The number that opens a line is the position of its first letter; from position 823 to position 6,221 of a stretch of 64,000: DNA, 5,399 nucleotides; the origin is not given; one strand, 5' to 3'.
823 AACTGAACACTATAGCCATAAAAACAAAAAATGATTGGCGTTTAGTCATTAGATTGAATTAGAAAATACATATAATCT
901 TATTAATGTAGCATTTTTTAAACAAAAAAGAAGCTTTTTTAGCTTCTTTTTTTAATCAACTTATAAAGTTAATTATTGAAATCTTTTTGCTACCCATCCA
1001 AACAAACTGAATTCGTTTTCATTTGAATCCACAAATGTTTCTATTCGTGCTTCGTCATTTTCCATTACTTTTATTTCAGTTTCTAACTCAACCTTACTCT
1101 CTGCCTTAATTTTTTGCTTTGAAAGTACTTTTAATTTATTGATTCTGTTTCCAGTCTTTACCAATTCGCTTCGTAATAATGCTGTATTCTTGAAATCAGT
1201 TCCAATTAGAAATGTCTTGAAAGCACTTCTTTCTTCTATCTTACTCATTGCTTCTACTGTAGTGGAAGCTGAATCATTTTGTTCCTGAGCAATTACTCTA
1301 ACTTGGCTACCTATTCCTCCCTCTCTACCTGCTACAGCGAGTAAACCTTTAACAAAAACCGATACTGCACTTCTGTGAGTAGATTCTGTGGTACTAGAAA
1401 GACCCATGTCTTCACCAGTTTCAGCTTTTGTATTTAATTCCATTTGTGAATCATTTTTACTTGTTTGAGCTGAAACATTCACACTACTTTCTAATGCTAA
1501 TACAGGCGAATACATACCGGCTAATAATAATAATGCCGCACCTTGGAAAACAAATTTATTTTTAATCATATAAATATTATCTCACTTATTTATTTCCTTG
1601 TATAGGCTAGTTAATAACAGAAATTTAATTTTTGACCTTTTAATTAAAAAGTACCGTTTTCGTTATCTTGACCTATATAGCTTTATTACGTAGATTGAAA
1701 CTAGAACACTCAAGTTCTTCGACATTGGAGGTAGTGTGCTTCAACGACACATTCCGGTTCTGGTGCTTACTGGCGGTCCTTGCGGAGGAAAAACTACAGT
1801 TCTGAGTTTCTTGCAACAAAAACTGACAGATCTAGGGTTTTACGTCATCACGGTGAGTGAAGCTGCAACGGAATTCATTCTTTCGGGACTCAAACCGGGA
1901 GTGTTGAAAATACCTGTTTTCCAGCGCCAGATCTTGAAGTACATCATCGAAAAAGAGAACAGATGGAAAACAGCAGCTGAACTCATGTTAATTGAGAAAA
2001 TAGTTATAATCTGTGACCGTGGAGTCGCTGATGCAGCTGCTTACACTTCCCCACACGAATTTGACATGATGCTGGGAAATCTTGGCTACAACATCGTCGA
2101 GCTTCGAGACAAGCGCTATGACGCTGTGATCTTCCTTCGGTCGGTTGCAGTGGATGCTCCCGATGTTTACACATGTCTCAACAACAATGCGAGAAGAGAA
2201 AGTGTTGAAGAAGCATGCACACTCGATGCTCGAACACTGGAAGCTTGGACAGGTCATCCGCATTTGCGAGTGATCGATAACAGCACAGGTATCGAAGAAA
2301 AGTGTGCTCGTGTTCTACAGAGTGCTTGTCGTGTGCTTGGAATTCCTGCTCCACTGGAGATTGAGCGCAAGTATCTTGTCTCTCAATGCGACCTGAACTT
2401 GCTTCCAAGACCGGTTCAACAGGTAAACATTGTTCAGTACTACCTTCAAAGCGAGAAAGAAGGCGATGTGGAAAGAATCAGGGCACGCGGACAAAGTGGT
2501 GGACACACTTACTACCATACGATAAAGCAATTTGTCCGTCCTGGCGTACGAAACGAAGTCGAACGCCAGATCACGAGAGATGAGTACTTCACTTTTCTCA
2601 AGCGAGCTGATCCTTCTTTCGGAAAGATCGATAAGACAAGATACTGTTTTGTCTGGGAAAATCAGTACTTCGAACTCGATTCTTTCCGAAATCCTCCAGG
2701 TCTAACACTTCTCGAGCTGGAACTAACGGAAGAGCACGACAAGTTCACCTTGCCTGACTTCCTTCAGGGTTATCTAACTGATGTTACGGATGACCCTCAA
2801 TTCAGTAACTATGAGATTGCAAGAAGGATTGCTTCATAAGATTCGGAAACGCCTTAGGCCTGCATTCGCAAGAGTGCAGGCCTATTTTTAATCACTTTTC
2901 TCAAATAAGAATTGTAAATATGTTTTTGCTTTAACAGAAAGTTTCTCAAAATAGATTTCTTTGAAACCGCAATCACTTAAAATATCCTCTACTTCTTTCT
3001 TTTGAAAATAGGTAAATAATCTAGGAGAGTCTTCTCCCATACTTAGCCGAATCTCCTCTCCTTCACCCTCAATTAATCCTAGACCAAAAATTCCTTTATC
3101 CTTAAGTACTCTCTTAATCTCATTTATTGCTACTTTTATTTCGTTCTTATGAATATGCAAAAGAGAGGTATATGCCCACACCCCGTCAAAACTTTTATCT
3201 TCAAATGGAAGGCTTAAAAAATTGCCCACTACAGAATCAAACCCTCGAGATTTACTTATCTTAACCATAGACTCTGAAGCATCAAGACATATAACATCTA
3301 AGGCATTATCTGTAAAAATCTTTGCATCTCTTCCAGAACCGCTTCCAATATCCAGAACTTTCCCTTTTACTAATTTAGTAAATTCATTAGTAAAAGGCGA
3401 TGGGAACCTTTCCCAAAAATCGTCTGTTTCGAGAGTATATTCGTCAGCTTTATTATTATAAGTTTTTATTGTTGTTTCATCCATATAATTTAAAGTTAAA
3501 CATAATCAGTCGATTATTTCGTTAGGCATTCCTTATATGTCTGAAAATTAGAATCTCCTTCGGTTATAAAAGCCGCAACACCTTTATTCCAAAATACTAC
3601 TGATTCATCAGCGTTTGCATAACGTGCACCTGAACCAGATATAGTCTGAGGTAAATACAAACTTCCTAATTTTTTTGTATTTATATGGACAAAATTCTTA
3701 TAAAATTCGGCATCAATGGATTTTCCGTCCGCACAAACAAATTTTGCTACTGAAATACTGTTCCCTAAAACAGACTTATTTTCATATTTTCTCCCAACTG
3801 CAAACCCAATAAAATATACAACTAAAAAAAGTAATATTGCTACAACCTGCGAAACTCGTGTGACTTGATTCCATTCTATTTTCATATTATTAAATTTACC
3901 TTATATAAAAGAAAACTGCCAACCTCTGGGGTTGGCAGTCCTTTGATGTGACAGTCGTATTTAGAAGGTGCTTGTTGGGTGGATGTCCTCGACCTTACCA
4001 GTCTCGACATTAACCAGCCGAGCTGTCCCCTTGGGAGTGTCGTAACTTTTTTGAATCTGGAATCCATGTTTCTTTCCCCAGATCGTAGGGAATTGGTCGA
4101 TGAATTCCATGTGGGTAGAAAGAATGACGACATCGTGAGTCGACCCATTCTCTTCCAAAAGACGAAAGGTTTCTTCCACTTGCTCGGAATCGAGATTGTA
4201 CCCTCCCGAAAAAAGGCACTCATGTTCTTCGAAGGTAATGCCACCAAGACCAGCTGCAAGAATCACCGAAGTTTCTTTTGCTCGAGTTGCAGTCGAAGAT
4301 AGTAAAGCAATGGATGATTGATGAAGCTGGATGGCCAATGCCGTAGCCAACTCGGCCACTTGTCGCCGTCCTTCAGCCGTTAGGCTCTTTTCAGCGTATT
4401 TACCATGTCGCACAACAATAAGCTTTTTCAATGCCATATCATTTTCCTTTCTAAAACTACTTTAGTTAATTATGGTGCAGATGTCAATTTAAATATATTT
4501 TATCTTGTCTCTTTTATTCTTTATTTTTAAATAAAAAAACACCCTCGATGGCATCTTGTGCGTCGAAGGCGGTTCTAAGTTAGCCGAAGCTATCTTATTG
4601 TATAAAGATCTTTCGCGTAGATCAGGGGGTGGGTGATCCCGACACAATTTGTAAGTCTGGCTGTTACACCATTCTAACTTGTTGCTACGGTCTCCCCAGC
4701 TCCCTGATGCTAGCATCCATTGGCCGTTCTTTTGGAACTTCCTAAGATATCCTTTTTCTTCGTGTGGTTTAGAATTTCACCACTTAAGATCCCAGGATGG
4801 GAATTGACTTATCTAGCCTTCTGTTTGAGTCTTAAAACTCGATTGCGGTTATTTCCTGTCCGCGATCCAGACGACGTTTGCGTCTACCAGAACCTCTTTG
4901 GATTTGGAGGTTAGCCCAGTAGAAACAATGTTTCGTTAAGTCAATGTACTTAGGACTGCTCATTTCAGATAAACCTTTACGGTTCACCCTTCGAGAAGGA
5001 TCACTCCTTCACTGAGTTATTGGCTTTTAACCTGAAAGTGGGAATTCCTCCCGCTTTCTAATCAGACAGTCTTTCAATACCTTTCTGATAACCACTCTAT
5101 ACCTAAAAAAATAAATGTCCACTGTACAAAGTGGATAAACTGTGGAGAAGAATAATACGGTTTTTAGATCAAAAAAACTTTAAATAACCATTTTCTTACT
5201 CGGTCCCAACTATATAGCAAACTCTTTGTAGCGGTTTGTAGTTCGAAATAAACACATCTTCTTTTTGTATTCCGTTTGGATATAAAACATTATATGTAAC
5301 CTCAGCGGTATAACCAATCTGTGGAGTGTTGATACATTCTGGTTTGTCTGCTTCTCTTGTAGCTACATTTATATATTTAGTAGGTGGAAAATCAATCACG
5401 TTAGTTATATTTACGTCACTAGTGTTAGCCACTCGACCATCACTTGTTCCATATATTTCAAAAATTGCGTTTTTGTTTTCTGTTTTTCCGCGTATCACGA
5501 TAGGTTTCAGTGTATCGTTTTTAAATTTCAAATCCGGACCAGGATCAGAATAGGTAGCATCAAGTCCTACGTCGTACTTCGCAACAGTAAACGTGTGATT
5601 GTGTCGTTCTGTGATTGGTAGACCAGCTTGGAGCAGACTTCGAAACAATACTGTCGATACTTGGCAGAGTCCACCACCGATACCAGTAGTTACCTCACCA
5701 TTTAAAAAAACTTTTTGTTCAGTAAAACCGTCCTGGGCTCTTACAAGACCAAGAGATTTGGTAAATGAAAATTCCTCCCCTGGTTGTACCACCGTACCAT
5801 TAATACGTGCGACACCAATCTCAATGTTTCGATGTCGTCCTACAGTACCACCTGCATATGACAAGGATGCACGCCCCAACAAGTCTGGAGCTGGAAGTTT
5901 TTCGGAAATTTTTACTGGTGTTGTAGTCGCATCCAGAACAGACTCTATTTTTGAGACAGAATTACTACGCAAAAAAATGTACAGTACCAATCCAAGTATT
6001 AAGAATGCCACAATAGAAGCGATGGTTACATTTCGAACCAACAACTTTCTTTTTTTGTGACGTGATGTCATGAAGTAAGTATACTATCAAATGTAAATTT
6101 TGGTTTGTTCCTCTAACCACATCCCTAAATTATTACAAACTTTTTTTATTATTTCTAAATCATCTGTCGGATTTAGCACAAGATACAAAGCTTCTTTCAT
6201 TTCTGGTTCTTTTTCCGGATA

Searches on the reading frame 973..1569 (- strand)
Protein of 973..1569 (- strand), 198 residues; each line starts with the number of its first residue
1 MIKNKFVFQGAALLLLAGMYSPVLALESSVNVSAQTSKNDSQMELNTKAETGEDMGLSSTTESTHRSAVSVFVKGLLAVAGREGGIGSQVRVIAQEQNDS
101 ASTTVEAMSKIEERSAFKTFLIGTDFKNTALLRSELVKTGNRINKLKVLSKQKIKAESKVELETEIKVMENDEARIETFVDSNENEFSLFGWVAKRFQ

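Call 46: search_protein_families(library=pfam, proteins=[window:973-1569:-], max_evalue=0.001)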
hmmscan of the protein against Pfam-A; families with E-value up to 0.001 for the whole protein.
window:973-1569:- (198 aa): 0 families

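Call 66: find_encoding_contigs(protein=window:973-1569:-, flank=10000, max_places=2)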
Protein window:973-1569:- (198 aa): 2 contigs read that carry it; 1 place shown.
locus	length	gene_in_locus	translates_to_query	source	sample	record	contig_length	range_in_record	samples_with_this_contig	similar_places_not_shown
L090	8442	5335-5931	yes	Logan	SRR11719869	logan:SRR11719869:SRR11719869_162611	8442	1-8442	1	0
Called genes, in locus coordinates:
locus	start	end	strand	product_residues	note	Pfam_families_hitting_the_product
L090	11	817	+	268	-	-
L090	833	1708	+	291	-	PF04294:VanW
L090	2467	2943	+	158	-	PF00300:His_Phos_1 (faint)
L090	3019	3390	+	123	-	PF09864:MliC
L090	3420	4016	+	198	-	PF01209:Ubie_methyltran (weak), PF13489:Methyltransf_23, PF13847:Methyltransf_31, PF08241:Methyltransf_11, PF08242:Methyltransf_12, PF13649:Methyltransf_25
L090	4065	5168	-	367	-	PF13521:AAA_28, PF01928:CYTH (faint)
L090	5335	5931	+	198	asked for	-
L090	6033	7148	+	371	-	PF00149:Metallophos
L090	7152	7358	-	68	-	-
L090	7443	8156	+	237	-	PF00657:Lipase_GDSL, PF13472:Lipase_GDSL_2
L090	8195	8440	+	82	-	?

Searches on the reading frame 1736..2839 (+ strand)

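Call 46: search_protein_families(library=pfam, proteins=[window:1736-2839:+], max_evalue=0.001)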
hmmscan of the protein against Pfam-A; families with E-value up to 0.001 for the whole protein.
window:1736-2839:+ (367 aa): 3 families
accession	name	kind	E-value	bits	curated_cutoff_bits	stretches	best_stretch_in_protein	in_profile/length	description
PF13521.12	AAA_28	-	2.7e-22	80.2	27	1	10-189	3-164/164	AAA domain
PF01928.26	CYTH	-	2.4e-05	24.7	23.2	1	207-330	2-145/179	CYTH domain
PF13238.12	AAA_18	-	0.00024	22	29.4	0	10-47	2-35/128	AAA domain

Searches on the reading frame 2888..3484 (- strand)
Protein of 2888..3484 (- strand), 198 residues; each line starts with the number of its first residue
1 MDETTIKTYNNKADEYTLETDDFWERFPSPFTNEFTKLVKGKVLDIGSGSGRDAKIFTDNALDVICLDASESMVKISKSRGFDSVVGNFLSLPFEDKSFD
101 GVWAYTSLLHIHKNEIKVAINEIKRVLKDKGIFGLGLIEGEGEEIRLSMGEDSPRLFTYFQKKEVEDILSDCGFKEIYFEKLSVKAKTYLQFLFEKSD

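Call 46: search_protein_families(library=pfam, proteins=[window:2888-3484:-], max_evalue=0.001)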
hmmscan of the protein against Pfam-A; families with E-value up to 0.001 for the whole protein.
window:2888-3484:- (198 aa): 6 families
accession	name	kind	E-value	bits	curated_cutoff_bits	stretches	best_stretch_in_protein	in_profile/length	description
PF08241.18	Methyltransf_11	-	9.1e-20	71.5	21.2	1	44-133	1-93/95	Methyltransferase domain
PF13649.12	Methyltransf_25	-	2.4e-17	63.9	27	1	43-131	1-97/97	Methyltransferase domain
PF13847.12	Methyltransf_31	-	6.8e-10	39.2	27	1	41-143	5-117/145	Methyltransferase domain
PF08242.18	Methyltransf_12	-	6.6e-09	36.8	30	1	44-133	1-98/98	Methyltransferase domain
PF13489.12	Methyltransf_23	-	1.2e-07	32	27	1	35-175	16-160/164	Methyltransferase domain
PF01209.24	Ubie_methyltran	-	6.5e-07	29.4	20.1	1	7-133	18-149/233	ubiE/COQ5 methyltransferase family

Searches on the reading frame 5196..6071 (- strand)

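Call 46: search_protein_families(library=pfam, proteins=[window:5196-6071:-], max_evalue=0.001)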
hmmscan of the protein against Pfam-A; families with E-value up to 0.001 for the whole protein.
window:5196-6071:- (291 aa): 1 family
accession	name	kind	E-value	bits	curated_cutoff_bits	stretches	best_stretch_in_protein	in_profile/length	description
PF04294.18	VanW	-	9.9e-43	145.2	27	1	79-207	2-130/130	VanW like protein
